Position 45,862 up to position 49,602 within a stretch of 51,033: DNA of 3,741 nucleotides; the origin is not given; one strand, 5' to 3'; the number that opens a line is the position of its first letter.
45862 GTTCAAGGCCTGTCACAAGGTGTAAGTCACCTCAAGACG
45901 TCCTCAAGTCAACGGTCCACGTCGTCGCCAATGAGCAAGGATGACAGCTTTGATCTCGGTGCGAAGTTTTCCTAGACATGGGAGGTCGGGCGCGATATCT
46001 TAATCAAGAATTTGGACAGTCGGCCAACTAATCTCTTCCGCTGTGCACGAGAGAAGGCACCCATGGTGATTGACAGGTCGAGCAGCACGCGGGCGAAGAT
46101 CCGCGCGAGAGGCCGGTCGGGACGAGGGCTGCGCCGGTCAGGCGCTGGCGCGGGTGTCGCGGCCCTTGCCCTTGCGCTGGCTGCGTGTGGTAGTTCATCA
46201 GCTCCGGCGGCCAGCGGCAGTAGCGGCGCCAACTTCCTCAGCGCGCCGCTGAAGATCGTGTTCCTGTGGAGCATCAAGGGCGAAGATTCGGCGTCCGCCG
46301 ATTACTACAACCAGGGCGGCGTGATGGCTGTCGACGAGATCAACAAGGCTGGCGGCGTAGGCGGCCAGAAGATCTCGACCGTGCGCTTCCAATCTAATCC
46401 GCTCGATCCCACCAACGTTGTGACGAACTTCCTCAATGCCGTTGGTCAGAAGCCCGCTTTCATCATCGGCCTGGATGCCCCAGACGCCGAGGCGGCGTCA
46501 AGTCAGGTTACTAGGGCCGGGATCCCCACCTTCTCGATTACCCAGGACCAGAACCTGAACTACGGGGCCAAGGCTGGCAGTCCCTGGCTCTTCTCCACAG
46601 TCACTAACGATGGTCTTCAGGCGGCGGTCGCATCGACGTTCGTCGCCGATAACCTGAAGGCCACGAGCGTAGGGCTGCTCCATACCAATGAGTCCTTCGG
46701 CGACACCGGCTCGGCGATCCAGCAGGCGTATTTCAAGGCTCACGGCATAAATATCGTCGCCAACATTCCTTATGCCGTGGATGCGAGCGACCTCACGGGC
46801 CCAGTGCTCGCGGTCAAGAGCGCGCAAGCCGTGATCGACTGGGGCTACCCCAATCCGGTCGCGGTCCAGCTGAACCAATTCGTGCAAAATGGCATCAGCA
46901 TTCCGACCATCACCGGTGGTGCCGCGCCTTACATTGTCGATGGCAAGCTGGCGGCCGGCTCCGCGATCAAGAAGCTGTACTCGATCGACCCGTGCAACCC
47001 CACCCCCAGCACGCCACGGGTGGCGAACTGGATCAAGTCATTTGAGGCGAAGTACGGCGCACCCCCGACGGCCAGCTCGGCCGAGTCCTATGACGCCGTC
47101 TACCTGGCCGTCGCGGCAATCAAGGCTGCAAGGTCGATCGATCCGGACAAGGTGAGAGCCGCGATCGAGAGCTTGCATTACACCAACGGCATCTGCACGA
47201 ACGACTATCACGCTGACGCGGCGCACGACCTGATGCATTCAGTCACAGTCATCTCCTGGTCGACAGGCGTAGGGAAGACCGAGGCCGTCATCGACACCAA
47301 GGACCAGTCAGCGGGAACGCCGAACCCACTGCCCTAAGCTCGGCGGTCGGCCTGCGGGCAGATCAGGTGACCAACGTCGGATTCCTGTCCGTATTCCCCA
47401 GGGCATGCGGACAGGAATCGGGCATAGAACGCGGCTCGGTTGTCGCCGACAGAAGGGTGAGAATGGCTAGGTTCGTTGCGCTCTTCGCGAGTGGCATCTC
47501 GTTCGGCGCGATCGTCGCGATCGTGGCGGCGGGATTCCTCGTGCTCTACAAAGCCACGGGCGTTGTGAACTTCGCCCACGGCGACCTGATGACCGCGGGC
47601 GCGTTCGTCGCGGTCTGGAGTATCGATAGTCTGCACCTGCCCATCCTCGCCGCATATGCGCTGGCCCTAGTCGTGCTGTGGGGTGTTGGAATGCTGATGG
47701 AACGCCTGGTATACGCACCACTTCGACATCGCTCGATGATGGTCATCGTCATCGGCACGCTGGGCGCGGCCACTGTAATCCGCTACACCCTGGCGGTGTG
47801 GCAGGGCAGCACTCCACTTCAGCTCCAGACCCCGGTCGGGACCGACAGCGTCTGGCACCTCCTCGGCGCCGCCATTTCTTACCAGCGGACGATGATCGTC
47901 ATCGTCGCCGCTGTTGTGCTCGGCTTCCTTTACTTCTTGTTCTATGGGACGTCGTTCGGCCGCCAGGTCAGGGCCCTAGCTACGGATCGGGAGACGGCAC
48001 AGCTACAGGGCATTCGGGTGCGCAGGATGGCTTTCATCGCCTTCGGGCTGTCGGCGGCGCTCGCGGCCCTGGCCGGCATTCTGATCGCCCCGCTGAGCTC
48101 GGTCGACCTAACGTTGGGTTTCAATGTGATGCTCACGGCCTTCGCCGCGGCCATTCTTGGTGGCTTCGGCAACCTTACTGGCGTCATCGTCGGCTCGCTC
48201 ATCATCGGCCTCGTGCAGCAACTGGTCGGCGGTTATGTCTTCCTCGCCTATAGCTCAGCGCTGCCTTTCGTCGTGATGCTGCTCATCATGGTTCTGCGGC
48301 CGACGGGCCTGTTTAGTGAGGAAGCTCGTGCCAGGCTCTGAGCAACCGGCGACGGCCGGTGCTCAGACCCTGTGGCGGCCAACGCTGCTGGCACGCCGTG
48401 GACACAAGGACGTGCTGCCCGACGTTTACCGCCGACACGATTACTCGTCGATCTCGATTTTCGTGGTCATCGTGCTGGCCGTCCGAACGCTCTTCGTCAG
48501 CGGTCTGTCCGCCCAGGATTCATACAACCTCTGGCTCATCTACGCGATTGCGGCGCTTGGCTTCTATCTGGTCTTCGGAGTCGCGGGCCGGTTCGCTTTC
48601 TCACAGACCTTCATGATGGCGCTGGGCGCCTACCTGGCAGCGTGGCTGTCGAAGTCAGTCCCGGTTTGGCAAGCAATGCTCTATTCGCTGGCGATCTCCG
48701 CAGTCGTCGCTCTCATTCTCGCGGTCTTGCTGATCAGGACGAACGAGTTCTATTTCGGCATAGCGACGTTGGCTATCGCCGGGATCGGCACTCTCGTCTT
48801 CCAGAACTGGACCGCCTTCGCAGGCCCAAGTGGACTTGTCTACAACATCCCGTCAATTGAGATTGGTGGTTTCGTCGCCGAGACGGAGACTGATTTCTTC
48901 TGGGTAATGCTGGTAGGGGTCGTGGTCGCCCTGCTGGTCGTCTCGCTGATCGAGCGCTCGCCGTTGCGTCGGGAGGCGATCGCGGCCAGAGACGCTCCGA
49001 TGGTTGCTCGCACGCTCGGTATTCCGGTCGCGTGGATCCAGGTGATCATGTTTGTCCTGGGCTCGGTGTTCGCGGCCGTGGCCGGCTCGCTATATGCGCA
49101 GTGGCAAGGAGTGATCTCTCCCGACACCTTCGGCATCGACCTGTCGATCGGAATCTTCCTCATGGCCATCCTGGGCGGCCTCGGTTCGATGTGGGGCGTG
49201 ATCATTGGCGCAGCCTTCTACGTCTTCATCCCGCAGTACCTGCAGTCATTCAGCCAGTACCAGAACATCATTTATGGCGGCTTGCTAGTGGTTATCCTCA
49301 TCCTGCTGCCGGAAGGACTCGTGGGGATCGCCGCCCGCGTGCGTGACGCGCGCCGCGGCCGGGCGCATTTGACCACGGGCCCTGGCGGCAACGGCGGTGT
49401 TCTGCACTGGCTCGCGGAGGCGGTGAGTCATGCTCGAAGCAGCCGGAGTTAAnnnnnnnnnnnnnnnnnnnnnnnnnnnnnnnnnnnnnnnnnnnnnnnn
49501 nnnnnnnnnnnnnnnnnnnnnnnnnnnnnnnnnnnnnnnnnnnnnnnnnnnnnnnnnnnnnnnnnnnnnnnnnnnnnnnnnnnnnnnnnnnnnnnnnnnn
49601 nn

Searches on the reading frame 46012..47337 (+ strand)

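Call 50: search_protein_families(library=pfam, proteins=[window:46012-47337:+], max_evalue=0.0001)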
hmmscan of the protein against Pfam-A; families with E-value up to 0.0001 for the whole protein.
window:46012-47337:+ (441 aa): 3 families
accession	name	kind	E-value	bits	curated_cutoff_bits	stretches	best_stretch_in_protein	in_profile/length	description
PF13458.12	Peripla_BP_6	-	5.1e-46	158.3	31.7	1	79-417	1-339/343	Periplasmic binding protein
PF13433.12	Peripla_BP_5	-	4.9e-11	42.8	27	0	81-126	2-47/363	Periplasmic binding protein domain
PF01094.35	ANF_receptor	-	4.1e-08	33.1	25.4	1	105-377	8-297/353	Receptor family ligand binding region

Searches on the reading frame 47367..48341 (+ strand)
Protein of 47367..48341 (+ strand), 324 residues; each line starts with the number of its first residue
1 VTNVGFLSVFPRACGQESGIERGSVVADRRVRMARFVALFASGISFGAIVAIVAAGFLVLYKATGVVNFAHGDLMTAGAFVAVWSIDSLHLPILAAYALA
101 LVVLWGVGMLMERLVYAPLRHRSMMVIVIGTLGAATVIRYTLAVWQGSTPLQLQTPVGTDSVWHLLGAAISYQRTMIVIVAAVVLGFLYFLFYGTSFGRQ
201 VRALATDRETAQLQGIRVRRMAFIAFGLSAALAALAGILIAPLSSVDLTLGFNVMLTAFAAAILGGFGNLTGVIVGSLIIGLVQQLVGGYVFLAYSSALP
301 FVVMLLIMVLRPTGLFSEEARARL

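Call 50: search_protein_families(library=pfam, proteins=[window:47367-48341:+], max_evalue=0.0001)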
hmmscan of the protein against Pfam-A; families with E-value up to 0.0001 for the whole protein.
window:47367-48341:+ (324 aa): 1 family
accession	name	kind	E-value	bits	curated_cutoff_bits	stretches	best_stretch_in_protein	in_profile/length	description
PF02653.21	BPD_transp_2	-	2.4e-39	135.6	26.8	1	41-308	3-269/269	Branched-chain amino acid transport system / permease component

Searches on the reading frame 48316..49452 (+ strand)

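Call 50: search_protein_families(library=pfam, proteins=[window:48316-49452:+], max_evalue=0.0001)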
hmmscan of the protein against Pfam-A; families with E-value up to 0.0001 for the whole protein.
window:48316-49452:+ (378 aa): 1 family
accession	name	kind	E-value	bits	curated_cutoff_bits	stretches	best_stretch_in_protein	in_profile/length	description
PF02653.21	BPD_transp_2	-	2e-39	135.8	26.8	1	72-328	8-269/269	Branched-chain amino acid transport system / permease component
